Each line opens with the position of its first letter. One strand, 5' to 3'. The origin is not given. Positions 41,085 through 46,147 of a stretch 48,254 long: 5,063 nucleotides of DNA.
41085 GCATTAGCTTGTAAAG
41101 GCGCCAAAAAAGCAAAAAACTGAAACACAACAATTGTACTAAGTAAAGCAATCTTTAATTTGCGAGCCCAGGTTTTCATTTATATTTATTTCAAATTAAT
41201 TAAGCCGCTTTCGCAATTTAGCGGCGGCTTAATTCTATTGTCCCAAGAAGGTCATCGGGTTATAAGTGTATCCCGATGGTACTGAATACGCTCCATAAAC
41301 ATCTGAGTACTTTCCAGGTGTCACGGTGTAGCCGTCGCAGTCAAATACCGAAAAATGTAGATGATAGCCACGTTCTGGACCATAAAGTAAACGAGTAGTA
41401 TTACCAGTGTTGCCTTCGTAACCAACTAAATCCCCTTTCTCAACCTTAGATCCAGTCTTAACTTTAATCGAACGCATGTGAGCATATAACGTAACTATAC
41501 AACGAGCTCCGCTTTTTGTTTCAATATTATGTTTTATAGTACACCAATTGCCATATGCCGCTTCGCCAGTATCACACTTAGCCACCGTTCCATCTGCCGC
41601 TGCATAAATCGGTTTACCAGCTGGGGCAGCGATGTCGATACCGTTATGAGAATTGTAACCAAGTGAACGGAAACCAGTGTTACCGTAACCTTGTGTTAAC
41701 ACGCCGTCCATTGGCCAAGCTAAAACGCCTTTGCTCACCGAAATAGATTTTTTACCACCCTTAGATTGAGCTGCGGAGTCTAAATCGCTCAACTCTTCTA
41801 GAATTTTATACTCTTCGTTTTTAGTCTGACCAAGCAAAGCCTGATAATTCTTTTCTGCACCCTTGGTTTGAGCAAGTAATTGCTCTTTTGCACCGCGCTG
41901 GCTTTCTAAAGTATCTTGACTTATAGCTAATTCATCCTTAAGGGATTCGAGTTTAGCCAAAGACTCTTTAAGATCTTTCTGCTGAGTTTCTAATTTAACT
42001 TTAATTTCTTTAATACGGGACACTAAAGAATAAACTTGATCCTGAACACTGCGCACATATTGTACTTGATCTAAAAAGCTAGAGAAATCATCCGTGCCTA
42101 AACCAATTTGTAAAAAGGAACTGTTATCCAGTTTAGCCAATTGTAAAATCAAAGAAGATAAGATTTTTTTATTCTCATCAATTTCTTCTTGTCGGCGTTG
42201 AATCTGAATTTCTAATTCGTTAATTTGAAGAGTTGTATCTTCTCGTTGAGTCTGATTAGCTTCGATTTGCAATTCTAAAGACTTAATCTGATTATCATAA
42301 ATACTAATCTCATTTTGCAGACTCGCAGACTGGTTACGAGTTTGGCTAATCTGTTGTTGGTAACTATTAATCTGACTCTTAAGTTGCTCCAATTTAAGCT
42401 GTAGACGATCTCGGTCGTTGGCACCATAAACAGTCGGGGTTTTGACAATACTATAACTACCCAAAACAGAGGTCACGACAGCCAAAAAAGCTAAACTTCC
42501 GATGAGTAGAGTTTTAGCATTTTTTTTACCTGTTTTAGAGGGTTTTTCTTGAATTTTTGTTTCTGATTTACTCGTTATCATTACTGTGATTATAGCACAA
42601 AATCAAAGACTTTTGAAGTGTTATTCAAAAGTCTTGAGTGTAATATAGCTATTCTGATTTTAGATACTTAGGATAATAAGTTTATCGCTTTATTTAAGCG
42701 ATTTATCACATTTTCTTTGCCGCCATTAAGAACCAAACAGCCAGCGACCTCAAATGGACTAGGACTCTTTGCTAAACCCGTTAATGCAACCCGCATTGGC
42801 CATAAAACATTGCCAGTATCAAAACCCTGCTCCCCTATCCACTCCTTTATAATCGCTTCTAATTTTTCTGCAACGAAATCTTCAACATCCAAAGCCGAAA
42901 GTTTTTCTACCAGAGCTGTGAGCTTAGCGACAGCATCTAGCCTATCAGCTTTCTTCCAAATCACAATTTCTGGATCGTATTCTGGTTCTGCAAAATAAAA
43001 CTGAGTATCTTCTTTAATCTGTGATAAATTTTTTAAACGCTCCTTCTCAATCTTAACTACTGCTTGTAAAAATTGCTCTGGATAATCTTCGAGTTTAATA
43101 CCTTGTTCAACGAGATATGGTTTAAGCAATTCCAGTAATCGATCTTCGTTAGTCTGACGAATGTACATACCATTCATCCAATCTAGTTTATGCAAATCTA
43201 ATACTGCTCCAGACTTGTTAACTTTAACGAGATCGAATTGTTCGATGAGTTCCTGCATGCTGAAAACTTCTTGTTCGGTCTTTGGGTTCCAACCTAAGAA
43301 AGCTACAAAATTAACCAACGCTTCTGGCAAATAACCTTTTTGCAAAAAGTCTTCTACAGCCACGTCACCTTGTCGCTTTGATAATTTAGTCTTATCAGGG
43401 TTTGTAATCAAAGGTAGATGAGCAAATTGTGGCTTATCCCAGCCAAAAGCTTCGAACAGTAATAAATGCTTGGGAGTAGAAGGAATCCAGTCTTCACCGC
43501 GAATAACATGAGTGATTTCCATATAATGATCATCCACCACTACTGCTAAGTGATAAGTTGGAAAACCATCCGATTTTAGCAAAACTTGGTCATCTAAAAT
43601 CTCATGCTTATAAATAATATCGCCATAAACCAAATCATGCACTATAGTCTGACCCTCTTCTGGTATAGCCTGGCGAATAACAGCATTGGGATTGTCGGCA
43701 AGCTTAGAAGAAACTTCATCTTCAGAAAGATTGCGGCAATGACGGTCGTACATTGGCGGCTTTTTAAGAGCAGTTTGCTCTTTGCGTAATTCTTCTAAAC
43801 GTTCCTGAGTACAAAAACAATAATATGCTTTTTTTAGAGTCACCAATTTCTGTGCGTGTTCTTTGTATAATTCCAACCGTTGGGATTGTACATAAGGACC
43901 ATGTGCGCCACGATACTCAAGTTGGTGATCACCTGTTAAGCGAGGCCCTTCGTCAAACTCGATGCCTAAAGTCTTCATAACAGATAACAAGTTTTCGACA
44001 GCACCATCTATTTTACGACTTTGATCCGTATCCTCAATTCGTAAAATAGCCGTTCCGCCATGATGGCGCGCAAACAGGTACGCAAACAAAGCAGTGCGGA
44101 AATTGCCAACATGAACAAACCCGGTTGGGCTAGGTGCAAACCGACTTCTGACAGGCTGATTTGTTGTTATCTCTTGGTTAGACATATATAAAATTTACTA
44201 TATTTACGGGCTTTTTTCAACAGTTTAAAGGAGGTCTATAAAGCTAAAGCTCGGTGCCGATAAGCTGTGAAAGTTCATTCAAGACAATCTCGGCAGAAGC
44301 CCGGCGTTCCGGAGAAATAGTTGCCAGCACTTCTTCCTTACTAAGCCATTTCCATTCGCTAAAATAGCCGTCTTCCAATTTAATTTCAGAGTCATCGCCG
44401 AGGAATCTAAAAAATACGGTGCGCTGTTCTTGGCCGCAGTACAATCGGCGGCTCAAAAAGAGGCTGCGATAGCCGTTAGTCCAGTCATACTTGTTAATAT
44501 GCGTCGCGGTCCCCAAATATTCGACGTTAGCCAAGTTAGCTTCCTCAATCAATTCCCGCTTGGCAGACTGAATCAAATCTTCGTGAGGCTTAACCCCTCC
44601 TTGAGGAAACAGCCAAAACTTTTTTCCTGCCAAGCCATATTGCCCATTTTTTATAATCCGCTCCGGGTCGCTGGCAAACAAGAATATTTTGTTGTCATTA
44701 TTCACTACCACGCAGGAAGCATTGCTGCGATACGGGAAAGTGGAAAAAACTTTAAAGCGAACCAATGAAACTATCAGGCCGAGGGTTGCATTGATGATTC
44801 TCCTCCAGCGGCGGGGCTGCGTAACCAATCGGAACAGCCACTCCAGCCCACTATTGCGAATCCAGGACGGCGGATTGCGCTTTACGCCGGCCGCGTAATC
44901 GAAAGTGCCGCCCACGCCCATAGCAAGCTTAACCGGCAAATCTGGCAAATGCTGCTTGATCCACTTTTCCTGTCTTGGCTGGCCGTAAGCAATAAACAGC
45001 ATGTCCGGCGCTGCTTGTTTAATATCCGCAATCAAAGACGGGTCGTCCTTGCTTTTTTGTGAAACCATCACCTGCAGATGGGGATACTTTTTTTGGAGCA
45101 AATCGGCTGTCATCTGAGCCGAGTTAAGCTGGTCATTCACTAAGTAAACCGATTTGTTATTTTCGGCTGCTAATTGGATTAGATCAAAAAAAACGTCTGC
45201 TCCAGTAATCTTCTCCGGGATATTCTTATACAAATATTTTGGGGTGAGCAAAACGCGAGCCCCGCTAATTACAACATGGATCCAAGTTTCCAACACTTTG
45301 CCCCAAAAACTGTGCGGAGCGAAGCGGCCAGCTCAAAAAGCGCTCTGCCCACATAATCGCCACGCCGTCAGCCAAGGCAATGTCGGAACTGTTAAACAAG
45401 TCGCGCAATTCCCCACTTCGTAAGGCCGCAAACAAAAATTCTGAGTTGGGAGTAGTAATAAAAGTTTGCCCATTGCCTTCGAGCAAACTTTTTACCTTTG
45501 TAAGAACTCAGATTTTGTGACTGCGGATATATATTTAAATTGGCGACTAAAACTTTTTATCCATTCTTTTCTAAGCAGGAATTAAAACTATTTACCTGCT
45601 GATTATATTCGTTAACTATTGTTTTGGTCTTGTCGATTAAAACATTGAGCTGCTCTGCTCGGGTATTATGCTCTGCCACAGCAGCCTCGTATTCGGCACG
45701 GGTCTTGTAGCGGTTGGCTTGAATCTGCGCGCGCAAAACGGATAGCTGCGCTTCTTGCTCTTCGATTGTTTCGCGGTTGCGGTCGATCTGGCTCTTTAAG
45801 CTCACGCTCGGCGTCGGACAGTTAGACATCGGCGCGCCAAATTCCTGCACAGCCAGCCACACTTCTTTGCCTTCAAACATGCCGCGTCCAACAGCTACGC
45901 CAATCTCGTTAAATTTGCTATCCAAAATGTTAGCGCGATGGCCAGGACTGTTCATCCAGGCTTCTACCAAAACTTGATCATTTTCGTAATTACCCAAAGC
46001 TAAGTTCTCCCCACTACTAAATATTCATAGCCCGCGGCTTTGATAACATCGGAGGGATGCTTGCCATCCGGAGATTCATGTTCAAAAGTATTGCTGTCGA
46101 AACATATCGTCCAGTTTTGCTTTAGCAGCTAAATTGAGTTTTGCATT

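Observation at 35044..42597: Seven-gene exported cell-wall-hydrolase operon built around three pilin-like-module / peptidoglycan-hydrolase fusion paralogs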

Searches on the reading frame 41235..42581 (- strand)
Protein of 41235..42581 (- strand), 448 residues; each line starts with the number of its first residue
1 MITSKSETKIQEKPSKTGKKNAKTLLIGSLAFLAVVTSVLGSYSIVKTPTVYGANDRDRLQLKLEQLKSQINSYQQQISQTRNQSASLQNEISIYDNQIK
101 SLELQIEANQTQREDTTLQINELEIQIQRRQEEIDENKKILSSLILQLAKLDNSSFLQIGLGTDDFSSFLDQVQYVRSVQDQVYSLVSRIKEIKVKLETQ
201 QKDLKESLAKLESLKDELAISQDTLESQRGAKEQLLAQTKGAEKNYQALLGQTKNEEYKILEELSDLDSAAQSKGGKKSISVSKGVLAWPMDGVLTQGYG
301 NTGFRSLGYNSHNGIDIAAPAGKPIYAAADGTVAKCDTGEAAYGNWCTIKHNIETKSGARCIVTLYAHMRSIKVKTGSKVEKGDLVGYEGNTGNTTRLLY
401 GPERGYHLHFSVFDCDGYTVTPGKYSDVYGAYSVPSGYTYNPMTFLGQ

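Call 3: search_protein_families(library=pfam, proteins=[window:41235-42581:-], max_evalue=0.1)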
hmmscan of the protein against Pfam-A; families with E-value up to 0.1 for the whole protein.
window:41235-42581:- (448 aa): 5 families
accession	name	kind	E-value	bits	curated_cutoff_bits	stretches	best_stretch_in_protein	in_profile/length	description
PF01551.29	Peptidase_M23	-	5.9e-24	84.5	28.7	1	311-413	2-88/96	Peptidase family M23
PF08614.16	ATG16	-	0.0073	16.9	33.7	1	61-141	73-153/200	Autophagy protein 16 (ATG16)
PF07851.19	TMEM120A-B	-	0.013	15.2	29.8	1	56-163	3-103/324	TMEM120A/B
PF03961.19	FapA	-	0.032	14.3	31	0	22-147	115-248/272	Flagellar Assembly Protein A beta solenoid domain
PF05791.16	Bacillus_HBL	-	0.091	13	29.1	0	103-156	90-142/177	Bacillus haemolytic enterotoxin (HBL)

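Call 4: search_protein_families(library=ncbifam, proteins=[window:41235-42581:-], max_evalue=0.1)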
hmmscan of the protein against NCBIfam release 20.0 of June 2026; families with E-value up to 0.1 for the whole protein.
window:41235-42581:- (448 aa): 26 families (the best 25 are shown)
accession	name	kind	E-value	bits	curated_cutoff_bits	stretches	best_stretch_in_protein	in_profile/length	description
NF052336.1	PdgHdaseHSB100310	equivalog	2e-16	60.2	500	1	285-428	33-157/316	peptidoglycan hydrolase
NF050804.1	CellDivDipMCaul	equivalog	2.7e-15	56.2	900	1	280-396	500-605/634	cell division endopeptidase DipM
NF008652.0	PRK11649.1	equivalog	9.8e-15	54.2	341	1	311-413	312-398/439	murein DD-endopeptidase MepM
NF053824.1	PdgNdpepShyC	equivalog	3.2e-14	52.7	700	1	310-410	294-378/429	peptidoglycan DD-endopeptidase ShyC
NF052530.1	Heli_ShapePgp3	exception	7.1e-13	48.3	300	1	285-420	139-258/270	peptidoglycan metallopeptidase Pgp3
NF040883.1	amid_act_ActS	equivalog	8.5e-13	48.1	375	1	275-396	105-213/242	amidase activator ActS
NF053738.1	S2SprSpoIIQBc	equivalog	7.3e-11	42.1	250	1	309-426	119-223/232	stage II sporulation protein SpoIIQ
NF053825.1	PdgNdpepShyA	equivalog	1.6e-10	40.3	700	1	311-411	295-379/425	peptidoglycan DD-endopeptidase ShyA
NF041208.1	celldiv_DipM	equivalog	2.4e-09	36.9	740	1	260-425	278-416/419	cell division endopeptidase DipM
NF008123.1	PRK10871.1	equivalog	3.1e-08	33.4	311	1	272-398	231-345/365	murein hydrolase activator NlpD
NF004799.0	PRK06148.1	subfamily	1.3e-07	30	1128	1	311-394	440-525/1015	hypothetical protein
NF047755.1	LIC_10271_M23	exception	1.2e-06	28.4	180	1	254-387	63-184/207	LIC_10271 family cell wall hydrolase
NF045487.1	ASRP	equivalog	1.2e-06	27.5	300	2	55-152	355-449/593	archaea-specific SMC-related protein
NF052529.1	PG_M23_Pgp6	exception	1.7e-06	27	600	1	312-427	335-433/452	peptidoglycan metallopeptidase Pgp6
TIGR02169.1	SMC_prok_A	equivalog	2e-06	25.8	729.4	1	65-270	291-891/1165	chromosome segregation protein SMC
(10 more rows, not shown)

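Call 56: search_solved_structures(query=window:41235-42581:-, max_evalue=0.0001, show_alignments=2)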
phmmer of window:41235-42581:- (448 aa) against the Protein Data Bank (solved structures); distinct sequences matched with E-value up to 0.0001: 26.
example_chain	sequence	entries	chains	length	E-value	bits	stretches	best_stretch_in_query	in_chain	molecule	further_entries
9gy1_A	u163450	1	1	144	9.7e-13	51.5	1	288-422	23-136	Peptidase, M23 family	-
5j1l_A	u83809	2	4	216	6.4e-12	48.8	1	310-408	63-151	ToxR-activated gene (TagE)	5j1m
8tzk_E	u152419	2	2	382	9.2e-12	48.3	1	49-397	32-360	Peptidase M23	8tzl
7qrl_C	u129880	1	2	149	1e-11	48.1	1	278-396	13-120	DipM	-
7qrl_A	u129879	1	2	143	1.5e-11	47.6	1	280-396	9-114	DipM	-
5kvp_A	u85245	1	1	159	2.9e-11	46.6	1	298-415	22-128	Zoocin A endopeptidase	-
6jmx_A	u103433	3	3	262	6.7e-10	42.1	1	257-422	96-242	Peptidase M23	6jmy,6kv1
2b44_A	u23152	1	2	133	6.9e-10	42.1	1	308-397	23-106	Glycyl-glycine endopeptidase lytM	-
2b0p_A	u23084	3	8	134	6.9e-10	42.1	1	308-397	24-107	Glycyl-glycine endopeptidase lytM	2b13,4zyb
6u2a_A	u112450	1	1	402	8.1e-10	41.9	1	311-402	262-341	ShyA endopeptidase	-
6ue4_A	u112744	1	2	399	8.1e-10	41.9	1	311-402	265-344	ShyA endopeptidase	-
6jn1_A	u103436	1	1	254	3.4e-09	39.8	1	257-396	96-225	Peptidase M23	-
6jn0_A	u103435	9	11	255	3.4e-09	39.8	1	257-396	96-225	Peptidase M23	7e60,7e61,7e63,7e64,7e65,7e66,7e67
6jmz_A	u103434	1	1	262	3.6e-09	39.7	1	257-396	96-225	Peptidase M23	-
5j1l_B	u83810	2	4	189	4e-09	39.5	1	312-396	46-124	ToxR-activated gene (TagE)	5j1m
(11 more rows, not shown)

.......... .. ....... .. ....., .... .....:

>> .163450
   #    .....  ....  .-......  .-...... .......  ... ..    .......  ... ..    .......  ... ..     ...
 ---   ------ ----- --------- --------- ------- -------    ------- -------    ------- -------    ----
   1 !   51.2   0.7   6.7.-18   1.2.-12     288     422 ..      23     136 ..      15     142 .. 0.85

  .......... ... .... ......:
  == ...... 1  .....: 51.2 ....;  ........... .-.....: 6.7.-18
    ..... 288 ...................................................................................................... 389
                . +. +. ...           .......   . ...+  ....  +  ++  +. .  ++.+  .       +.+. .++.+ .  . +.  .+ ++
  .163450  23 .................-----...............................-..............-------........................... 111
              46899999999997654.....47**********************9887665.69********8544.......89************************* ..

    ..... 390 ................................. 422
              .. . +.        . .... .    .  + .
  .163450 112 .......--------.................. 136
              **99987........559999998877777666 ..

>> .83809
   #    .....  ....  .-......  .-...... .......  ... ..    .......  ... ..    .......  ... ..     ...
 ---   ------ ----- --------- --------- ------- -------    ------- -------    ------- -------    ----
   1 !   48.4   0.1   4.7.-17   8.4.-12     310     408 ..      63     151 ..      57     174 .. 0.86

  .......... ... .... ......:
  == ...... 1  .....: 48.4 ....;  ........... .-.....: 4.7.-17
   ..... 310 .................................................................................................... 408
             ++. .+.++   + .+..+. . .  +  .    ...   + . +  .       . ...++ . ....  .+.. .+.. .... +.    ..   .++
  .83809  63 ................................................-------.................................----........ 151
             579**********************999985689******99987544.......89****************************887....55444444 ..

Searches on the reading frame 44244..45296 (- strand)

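Call 8: search_protein_families(library=pfam, proteins=[window:44244-45296:-], max_evalue=0.001)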
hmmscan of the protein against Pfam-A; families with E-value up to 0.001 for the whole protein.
window:44244-45296:- (350 aa): 2 families
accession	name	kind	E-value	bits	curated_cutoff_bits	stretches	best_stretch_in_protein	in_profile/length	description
PF03808.19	Glyco_tran_WecG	-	2e-44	151.8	27.4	1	8-167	4-167/168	Glycosyl transferase WecG/TagA/CpsF family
PF00293.34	NUDIX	-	2.2e-15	57.3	21.1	1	189-330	2-126/134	NUDIX domain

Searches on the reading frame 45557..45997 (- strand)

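Call 81: search_protein_families(library=pfam, proteins=[window:45557-45997:-], max_evalue=0.05)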
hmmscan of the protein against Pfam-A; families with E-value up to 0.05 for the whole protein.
window:45557-45997:- (146 aa): 2 families
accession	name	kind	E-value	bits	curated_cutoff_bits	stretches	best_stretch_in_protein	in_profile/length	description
PF00188.32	CAP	-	1.3e-06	29.7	21.1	1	10-44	71-110/117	Cysteine-rich secretory protein family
PF25775.1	CC_STIL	-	0.027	14.9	22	0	80-93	9-22/29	STIL coiled coil region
